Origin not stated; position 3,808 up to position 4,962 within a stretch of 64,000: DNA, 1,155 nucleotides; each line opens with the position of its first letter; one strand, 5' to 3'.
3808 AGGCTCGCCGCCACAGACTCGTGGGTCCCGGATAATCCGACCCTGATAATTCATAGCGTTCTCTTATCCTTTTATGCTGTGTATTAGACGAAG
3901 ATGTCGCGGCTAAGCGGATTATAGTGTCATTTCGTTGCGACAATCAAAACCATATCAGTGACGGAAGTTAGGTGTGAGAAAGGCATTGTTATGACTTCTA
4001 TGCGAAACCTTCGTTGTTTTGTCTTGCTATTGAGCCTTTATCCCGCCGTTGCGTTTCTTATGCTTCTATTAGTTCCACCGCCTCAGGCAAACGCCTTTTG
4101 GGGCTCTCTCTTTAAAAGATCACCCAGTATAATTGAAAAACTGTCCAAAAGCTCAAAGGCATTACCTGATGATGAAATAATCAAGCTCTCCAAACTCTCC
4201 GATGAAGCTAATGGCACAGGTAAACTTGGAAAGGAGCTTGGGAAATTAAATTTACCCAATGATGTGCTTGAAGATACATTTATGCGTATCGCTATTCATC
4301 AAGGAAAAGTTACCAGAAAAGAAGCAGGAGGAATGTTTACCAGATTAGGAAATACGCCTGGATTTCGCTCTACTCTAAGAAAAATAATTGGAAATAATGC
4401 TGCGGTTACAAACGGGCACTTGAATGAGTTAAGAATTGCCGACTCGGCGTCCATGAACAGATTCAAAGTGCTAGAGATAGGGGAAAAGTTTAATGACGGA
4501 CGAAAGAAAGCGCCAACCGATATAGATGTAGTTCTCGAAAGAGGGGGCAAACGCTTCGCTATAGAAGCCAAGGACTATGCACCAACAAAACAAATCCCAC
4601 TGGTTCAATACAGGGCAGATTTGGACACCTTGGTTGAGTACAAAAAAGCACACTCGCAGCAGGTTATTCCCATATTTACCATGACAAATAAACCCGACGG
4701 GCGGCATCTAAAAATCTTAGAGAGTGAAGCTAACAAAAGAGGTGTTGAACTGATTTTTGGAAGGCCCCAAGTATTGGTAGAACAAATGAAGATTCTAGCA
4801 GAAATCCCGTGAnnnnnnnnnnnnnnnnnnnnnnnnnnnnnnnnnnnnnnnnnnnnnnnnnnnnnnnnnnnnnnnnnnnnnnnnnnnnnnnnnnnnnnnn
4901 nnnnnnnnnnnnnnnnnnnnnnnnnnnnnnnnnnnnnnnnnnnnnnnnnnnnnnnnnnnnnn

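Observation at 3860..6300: Lower-GC two-gene cassette of secreted/membrane proteins next to toxin-antitoxin genes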

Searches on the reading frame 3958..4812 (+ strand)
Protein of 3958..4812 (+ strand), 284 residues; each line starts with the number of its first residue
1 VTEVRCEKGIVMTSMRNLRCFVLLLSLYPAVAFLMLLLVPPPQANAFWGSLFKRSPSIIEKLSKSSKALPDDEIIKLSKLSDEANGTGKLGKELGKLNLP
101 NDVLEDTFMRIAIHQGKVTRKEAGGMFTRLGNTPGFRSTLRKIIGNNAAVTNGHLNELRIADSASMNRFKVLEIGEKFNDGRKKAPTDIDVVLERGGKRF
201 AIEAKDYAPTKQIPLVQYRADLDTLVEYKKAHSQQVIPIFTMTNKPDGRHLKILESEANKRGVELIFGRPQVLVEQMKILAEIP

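Call 3: search_protein_families(library=pfam, proteins=[window:3958-4812:+], max_evalue=0.1)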
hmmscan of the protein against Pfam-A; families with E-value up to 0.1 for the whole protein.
window:3958-4812:+ (284 aa): 0 families

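Call 4: search_protein_families(library=ncbifam, proteins=[window:3958-4812:+], max_evalue=0.1)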
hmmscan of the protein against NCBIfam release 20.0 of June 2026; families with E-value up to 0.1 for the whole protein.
window:3958-4812:+ (284 aa): 0 families

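Call 5: search_protein_families(library=padloc, proteins=[window:3958-4812:+], max_evalue=1)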
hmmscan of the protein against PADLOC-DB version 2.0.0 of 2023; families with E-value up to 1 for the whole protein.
window:3958-4812:+ (284 aa): 0 families

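Call 6: find_homologous_proteins(query=window:3958-4812:+, max_evalue=0.001)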
Query window:3958-4812:+ (284 aa): 263 proteins with E <= 0.001 among 1497 candidates; the best 120 are listed.
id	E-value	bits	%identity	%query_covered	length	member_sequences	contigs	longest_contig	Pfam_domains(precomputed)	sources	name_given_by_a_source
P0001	6.1e-151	519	89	96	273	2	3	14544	-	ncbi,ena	-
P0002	1.9e-149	514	88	96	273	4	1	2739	-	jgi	-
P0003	4.2e-148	510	87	96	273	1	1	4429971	-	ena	-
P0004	4.5e-147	506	88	96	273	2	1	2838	-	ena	-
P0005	5.2e-144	496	85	96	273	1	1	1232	-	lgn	-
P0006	7.2e-144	496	86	95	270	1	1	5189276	-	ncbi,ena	-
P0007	1.4e-138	479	82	95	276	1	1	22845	-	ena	-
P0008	2.9e-136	471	82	96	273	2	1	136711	-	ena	-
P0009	1.8e-134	465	78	96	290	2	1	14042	-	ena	-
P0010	2.6e-134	465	78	96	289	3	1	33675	-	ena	-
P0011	3.0e-134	464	81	95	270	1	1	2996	-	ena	-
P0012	4.9e-125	434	79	89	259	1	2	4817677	-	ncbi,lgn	-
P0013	1.6e-123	429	79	89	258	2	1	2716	-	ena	-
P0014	3.0e-122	425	79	89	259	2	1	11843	-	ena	-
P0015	2.7e-119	415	78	89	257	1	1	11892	-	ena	-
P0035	2.9e-92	327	62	89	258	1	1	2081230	-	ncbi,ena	-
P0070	8.9e-86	305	60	88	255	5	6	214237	-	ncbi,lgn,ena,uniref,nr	ncbi:hypothetical protein HW932_12995 [Allochromatium humboldtianum]|uniref:Restriction endonuclease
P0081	2.5e-83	297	58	88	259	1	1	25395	-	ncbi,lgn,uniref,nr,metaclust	ncbi:PDDEXK family nuclease [Candidatus Venteria ishoeyi]|uniref:Uncharacterized protein n=1 Tax=Can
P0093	6.2e-79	283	58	89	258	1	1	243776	-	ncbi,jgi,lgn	ncbi:MAG: hypothetical protein RIT27_231 [Pseudomonadota bacterium]|jgi:hypothetical protein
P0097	7.7e-76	273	58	79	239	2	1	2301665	-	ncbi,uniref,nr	ncbi:hypothetical protein Ga0123462_0842 [Mariprofundus ferrinatatus]|uniref:Uncharacterized protein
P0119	1.8e-70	255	52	85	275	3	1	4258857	-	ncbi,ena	-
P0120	2.2e-70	255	53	87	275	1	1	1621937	-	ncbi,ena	-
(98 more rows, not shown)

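Call 10: find_related_loci(query=window:3991-4812:+, collection=genome_contigs, flank=10000)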
Query window:3991-4812:+ (273 aa) in genome_contigs; peptide patterns used: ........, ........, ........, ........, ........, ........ (x = any residue, [..] = any of these).
119 stretches matched a pattern; 7 encode a relative of the query (tblastn E <= 1e-3); 7 distinct loci.
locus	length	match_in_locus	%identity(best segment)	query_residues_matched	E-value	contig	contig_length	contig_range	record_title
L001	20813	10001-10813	85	2-272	1e-154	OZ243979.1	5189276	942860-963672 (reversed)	MAG: uncultured Candidatus Binatia bacterium isolate 1ea5a42d-c5b0-4d9d-a207-f079449ea76f genome assembly, chromosome: 1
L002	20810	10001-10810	82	4-273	6e-145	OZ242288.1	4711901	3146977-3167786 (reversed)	MAG: uncultured Candidatus Binatia bacterium isolate 92a940bf-e797-4da1-8ec4-eab1d584ba41 genome assembly, chromosome: 1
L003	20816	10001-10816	79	1-272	2e-141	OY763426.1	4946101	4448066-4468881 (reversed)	MAG: Candidatus Binatia bacterium isolate bff738c7-9683-4f94-b287-c2cb1e0b670a genome assembly, chromosome: 1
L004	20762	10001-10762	79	19-271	1e-133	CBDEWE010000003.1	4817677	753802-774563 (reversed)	MAG: uncultured Candidatus Binatia bacterium isolate a8241130-b51f-4fa7-9d5c-c617c4ae5504 genome assembly, contig: conti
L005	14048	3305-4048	61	22-272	1e-94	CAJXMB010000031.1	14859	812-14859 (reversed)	MAG TPA_asm: uncultured Nitratiruptor sp. isolate SRR4023290_bin.27_MetaBAT_v2.12.1_MAG genome assembly, contig: NODE_62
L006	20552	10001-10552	73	32-215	1e-85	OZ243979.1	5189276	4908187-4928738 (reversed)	MAG: uncultured Candidatus Binatia bacterium isolate 1ea5a42d-c5b0-4d9d-a207-f079449ea76f genome assembly, chromosome: 1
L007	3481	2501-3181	56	48-272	2e-73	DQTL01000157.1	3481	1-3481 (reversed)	MAG TPA_asm: Lutibacter sp. isolate SZUA-1414 k95_312427, whole genome shotgun sequence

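Call 17: search_solved_structures(query=A1, max_evalue=10, show_alignments=2)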
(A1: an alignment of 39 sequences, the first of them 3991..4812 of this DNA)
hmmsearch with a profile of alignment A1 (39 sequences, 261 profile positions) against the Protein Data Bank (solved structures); distinct sequences matched with E-value up to 10: 6.
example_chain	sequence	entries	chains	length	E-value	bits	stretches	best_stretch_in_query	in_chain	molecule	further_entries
8bao_A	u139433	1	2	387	0.2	14.1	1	133-196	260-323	DUF1887 family protein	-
7wzf_A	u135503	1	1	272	0.33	13.4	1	40-88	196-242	YunM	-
4eqq_A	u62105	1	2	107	0.35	13.3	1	172-212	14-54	Putative host cell surface-exposed lipoprotein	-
6nih_A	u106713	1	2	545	0.4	13.1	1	28-87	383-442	Toll-like receptor 1,Variable lymphocyte receptor B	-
2z7x_B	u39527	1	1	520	0.42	13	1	28-87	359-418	Toll-like receptor 1,Variable lymphocyte receptor B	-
1t3b_A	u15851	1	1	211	0.89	12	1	144-217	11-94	Thiol:disulfide interchange protein dsbC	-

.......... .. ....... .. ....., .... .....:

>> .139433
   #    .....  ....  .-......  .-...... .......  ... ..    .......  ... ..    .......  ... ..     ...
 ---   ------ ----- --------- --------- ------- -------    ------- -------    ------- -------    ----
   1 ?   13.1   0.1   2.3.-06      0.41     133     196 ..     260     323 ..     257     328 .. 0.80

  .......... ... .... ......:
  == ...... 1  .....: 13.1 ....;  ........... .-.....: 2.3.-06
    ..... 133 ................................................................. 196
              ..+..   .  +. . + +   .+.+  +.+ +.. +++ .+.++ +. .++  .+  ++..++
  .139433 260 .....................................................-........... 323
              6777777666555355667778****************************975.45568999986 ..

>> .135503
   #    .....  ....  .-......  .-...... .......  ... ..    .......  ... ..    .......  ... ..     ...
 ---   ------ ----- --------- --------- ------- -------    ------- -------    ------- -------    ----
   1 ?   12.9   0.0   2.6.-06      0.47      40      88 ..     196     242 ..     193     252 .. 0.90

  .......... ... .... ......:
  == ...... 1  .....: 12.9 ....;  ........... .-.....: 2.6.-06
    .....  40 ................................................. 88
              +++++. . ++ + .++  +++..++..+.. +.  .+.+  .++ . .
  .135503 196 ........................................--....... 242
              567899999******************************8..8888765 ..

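Call 19: predict_structure(alignment_id=A1)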
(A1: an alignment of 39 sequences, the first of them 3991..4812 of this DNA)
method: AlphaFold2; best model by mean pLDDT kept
length: 273 residues; sequences in the alignment: 39
mean_pLDDT: 89.0   pTM: 0.80
mean pLDDT of the five models: 89.0, 88.8, 88.5, 88.3, 87.5
residues with pLDDT >= 90: 204; 70-90: 35; 50-70: 23; < 50: 11
segments of 3 or more residues with pLDDT < 50: 1-4, 35-40
pLDDT, mean of each block of 10 residues (from residue 1): 50 68 78 50 72 96 97 94 97 98 97 98 96 93 97 98 93 88 96 86 92 96 91 92 97 97 97 86
secondary structure, 60 per line:
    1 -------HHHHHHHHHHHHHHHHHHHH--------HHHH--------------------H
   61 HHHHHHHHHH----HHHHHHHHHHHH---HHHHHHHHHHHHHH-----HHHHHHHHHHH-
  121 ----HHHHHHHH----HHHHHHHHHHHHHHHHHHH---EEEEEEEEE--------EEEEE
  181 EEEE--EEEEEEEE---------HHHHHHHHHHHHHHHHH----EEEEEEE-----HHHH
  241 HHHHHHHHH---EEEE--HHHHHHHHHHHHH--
elements in order: H8-27 H36-39 H60-70 H75-86 H90-103 H109-119 H125-132 H137-155 E159-167 E176-184 E187-194 H204-220 E225-231 H237-249 E253-256 H259-271

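Call 22: find_encoding_contigs(protein=P0097, flank=6000, max_places=2)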
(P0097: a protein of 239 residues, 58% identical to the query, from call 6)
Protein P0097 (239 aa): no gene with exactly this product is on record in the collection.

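Call 23: find_encoding_contigs(protein=P0070, flank=6000, max_places=2)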
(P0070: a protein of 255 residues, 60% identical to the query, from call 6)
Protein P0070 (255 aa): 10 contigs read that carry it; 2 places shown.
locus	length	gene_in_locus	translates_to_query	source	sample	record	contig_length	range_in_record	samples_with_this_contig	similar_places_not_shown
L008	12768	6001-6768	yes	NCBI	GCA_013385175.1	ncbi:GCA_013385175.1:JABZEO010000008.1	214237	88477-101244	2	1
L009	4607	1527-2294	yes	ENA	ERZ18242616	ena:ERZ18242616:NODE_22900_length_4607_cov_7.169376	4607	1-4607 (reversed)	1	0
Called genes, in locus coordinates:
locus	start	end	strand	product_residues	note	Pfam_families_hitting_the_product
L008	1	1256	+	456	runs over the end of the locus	PF10117:McrBC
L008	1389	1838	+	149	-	-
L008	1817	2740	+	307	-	PF13481:AAA_25 (weak), PF03796:DnaB_C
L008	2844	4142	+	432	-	PF13280:WYL, PF25583:WCX, PF00990:GGDEF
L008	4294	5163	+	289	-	-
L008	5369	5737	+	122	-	-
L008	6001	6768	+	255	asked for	-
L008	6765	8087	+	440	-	-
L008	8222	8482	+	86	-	-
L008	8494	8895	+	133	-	PF01850:PIN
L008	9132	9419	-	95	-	PF08681:TacA1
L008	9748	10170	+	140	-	-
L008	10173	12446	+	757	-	PF13238:AAA_18 (faint), PF13207:AAA_17 (faint), PF13401:AAA_22 (faint), PF05496:RuvB_N (faint), PF01078:Mg_chelatase (faint), PF00004:AAA, PF13191:AAA_16 (weak), PF00004:AAA, +9 more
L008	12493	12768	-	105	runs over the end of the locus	PF01381:HTH_3 (weak), PF13560:HTH_31 (weak)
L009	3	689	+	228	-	?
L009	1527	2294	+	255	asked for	-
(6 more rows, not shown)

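Call 24: find_encoding_contigs(protein=P0120, flank=6000, max_places=2)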
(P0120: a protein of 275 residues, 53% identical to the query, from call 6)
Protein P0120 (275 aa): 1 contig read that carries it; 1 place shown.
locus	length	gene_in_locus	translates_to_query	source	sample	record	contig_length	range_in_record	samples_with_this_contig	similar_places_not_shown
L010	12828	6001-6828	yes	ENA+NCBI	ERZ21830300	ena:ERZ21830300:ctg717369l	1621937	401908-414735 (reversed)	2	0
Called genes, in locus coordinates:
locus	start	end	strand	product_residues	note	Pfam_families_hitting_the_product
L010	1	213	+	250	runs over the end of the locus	-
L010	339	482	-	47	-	-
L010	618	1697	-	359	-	PF13384:HTH_23, PF13518:HTH_28, PF13551:HTH_29, PF13565:HTH_32, PF13358:DDE_3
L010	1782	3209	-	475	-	PF07693:KAP_NTPase, PF13401:AAA_22 (faint)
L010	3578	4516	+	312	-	PF00145:DNA_methylase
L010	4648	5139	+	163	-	PF13589:HATPase_c_3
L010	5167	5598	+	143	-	PF03852:Vsr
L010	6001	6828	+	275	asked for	-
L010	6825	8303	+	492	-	-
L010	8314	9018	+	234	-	PF08241:Methyltransf_11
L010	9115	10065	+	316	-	PF01156:IU_nuc_hydro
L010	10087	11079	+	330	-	PF08240:ADH_N, PF00107:ADH_zinc_N, PF13602:ADH_zinc_N_2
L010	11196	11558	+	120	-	-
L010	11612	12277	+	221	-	PF01612:DNA_pol_A_exo1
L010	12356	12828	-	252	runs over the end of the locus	PF13490:zf-HC2 (faint)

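Call 29: search_protein_families(library=pfam, proteins=[P0081, P0070], max_evalue=10)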
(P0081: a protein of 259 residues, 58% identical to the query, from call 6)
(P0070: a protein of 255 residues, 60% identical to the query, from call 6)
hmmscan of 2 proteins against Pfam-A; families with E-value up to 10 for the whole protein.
P0081 (259 aa): 4 families
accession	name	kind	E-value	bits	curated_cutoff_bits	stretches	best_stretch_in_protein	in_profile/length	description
PF08378.17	NERD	-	0.034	15.1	22.1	1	132-188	7-62/111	Nuclease-related domain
PF20278.3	CTD2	-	0.082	12.5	25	1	74-139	39-97/334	C-terminal domain 2 of the ABC-three component (ABC-3C) systems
PF11645.14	PDDEXK_5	-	0.11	13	26.1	1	161-226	33-101/138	PD-(D/E)XK endonuclease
PF04822.18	Takusan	-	0.33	11.3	28.1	1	87-123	9-45/85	Takusan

P0070 (255 aa): 1 family
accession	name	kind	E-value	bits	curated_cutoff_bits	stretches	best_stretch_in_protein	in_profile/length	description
PF08378.17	NERD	-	0.042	14.8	22.1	1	154-180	33-59/111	Nuclease-related domain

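Call 34: find_related_loci(query=A1, collection=viral_contigs, flank=10000)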
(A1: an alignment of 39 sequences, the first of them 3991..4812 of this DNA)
Query A1 (273 aa) in viral_contigs; peptide patterns used: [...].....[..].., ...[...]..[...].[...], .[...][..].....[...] (x = any residue, [..] = any of these).
114 stretches matched a pattern, but none encodes a relative of the query by tblastn (E <= 1e-3).

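Call 35: find_related_loci(query=A1, collection=metagenome_contigs, flank=10000)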
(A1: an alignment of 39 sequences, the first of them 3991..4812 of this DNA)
Query A1 (273 aa) in metagenome_contigs; peptide patterns used: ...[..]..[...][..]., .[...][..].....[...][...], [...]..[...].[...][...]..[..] (x = any residue, [..] = any of these).
411 stretches matched a pattern; 58 encode a relative of the query (tblastn E <= 1e-3); 58 distinct loci.
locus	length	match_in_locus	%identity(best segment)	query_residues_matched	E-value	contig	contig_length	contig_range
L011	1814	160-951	65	9-272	3e-114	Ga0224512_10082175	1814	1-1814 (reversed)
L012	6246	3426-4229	61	3-272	5e-102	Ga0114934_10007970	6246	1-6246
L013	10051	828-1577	61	20-272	8e-100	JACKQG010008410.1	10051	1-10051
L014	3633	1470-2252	56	12-272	9e-99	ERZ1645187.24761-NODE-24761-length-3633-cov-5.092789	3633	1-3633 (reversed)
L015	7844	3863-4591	59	30-272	4e-97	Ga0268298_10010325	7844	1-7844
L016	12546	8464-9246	56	12-272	5e-97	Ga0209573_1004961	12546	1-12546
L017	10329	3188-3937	60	23-272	6e-96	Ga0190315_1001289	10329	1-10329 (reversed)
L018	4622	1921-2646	62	28-272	1e-95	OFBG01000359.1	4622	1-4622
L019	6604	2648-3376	58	30-272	3e-95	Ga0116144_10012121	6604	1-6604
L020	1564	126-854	60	30-272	4e-101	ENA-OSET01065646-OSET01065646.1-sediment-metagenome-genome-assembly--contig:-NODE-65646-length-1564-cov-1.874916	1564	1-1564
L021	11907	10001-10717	63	31-272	3e-94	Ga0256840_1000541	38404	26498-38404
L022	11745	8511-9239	57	30-272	1e-93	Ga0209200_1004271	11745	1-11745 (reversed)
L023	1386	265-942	62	48-272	3e-99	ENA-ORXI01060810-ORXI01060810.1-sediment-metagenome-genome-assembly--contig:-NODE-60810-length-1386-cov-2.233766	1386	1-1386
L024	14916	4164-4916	58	19-272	2e-92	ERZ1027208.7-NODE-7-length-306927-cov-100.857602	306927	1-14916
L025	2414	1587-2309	57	32-272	1e-95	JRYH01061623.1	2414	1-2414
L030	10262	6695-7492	52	3-272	2e-82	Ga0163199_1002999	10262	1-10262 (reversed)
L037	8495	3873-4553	56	48-272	1e-72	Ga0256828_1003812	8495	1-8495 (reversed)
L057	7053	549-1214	46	51-271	1e-57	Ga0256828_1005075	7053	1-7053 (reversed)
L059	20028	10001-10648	48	56-269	5e-56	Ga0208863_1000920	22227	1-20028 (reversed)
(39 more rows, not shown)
